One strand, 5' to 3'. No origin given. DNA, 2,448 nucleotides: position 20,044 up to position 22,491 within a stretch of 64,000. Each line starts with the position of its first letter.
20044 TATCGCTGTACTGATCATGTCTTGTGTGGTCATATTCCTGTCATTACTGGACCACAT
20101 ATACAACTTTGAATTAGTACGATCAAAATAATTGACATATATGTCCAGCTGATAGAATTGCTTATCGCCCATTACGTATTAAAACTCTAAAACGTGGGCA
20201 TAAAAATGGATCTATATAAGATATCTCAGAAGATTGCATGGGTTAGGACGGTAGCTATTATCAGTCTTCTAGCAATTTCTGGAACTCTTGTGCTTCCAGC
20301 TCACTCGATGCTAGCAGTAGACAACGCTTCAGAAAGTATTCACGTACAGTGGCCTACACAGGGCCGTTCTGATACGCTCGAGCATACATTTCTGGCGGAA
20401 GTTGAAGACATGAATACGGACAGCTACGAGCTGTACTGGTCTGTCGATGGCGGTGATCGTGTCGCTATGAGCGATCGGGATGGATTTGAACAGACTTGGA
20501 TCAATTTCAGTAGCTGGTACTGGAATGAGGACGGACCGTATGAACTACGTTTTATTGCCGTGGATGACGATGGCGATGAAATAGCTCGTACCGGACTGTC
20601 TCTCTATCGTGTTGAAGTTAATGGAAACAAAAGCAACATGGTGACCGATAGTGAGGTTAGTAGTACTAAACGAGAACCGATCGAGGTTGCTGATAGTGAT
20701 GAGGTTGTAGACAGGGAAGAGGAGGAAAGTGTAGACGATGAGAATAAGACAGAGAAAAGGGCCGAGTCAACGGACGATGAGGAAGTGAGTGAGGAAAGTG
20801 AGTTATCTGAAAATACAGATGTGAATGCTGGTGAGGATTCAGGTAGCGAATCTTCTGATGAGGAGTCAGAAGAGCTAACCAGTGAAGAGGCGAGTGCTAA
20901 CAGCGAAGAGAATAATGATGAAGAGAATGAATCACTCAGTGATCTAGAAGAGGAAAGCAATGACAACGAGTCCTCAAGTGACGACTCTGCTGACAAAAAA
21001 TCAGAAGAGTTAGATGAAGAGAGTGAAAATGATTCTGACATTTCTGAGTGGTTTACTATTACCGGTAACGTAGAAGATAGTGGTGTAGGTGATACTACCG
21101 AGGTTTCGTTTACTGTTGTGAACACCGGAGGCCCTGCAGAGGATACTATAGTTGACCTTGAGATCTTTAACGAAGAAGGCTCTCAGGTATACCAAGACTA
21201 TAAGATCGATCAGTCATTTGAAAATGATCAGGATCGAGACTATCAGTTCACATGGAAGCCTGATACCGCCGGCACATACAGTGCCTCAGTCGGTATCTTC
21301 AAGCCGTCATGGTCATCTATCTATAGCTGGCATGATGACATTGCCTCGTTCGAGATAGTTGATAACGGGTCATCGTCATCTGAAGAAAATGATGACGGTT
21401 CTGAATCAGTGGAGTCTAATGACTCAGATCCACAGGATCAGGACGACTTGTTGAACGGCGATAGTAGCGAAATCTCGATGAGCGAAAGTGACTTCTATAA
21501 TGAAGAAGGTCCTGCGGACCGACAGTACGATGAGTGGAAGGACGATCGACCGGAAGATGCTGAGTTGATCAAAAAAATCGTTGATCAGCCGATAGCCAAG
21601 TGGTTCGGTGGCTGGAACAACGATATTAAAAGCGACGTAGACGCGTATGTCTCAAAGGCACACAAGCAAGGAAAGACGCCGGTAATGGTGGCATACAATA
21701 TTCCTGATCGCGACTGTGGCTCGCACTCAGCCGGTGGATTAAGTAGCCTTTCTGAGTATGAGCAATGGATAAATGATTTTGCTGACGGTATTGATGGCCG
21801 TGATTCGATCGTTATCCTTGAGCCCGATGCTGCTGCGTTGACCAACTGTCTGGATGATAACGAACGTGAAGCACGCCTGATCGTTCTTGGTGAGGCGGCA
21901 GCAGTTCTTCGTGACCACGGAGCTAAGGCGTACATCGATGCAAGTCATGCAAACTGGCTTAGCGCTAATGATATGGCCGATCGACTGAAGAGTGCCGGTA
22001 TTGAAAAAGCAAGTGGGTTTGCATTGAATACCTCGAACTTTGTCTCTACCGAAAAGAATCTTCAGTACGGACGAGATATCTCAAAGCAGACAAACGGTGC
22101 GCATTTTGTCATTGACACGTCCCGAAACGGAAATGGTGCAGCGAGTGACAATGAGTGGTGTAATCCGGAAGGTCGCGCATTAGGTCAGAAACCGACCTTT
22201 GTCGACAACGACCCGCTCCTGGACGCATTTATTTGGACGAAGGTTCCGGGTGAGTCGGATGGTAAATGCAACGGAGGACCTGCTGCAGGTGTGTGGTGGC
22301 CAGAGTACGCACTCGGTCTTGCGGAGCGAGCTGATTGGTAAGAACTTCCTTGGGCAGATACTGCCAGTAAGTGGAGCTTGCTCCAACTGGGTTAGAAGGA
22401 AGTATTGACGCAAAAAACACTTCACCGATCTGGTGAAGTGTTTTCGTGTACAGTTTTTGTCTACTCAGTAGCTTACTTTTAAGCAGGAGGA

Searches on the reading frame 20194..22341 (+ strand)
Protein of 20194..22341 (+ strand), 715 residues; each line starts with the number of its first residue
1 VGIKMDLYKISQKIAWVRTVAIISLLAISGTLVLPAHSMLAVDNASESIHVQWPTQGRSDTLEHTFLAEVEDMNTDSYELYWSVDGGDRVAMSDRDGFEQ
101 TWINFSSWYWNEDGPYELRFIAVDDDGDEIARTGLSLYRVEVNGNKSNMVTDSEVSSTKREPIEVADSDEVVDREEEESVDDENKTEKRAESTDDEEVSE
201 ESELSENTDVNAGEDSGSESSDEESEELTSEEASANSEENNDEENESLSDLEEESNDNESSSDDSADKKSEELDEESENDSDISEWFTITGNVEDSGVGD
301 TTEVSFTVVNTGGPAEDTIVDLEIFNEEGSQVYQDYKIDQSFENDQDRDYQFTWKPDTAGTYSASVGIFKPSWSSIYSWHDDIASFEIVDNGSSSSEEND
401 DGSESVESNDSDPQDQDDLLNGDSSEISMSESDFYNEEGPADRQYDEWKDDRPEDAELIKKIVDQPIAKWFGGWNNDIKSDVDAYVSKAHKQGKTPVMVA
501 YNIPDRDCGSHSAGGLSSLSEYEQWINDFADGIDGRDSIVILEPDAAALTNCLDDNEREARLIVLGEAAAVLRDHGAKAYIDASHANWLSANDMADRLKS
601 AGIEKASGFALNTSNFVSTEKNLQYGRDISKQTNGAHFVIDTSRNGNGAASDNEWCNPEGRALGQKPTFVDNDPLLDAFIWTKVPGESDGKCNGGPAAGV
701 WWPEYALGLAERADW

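Call 5: search_protein_families(library=pfam, proteins=[window:20194-22341:+], max_evalue=0.01)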
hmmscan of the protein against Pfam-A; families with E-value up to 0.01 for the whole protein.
window:20194-22341:+ (715 aa): 2 families
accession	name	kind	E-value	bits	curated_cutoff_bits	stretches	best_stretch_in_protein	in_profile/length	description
PF01341.22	Glyco_hydro_6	-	2.6e-57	195.4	27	1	452-695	11-300/305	Glycosyl hydrolases family 6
PF14524.12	Wzt_C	-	2e-05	25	30.4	1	298-393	30-134/143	Wzt C-terminal domain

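Call 6: search_protein_families(library=ncbifam, proteins=[window:20194-22341:+], max_evalue=0.01)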
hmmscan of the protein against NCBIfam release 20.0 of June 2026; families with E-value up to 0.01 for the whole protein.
window:20194-22341:+ (715 aa): 1 family
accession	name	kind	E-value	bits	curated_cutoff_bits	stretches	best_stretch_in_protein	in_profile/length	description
NF012200.0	choice_anch_D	domain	0.0028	18.2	45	1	295-368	28-101/108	choice-of-anchor D domain-containing protein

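Call 92: search_solved_structures(query=window:20194-22338:+, max_evalue=0.001)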
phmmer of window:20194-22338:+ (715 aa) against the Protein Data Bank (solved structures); distinct sequences matched with E-value up to 0.001: 46.
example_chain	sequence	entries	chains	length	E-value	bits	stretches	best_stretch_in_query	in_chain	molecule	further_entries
1up0_A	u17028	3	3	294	2.9e-63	217.7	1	449-713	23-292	PUTATIVE CELLULASE CEL6 | CELA1 PROTEIN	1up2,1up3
1uoz_A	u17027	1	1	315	3.2e-63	217.6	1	449-713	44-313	PUTATIVE CELLULASE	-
6fao_A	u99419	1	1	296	1.8e-58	201.9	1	431-710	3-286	Glycoside hydrolase family 6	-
1tml_A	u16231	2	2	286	1e-53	186.2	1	446-707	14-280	ENDO-1,4-BETA-D-GLUCANASE | ENDOGLUCANASE E-2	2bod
2boe_X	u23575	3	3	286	2e-52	181.9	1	446-707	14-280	ENDOGLUCANASE E-2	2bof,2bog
3rpt_X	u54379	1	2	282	9.1e-34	120.2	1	446-707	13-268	Endoglucanase E-2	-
3ru8_X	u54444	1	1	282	1.1e-32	116.7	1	446-707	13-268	Epitope Scaffold 2bodx43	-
5jx5_A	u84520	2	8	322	8.3e-32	113.8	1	438-713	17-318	Glucanase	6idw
1dys_A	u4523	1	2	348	1e-21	80.4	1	461-713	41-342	ENDOGLUCANASE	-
4i5u_A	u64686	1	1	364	1.1e-14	57.2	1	632-704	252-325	Chimeric cel6A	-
4i5r_A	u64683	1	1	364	4.6e-14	55.1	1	487-693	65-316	Chimeric cel6A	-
4a05_A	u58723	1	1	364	2.1e-13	53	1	453-695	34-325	CELLOBIOHYDROLASE FAMILY 6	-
8wwt_A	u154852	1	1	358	4.3e-12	48.6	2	636-695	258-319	Glucanase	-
8wx6_A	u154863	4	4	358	4.8e-12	48.4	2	636-695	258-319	Glucanase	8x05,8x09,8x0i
8wy2_A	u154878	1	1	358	6.7e-12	48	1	636-695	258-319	Glucanase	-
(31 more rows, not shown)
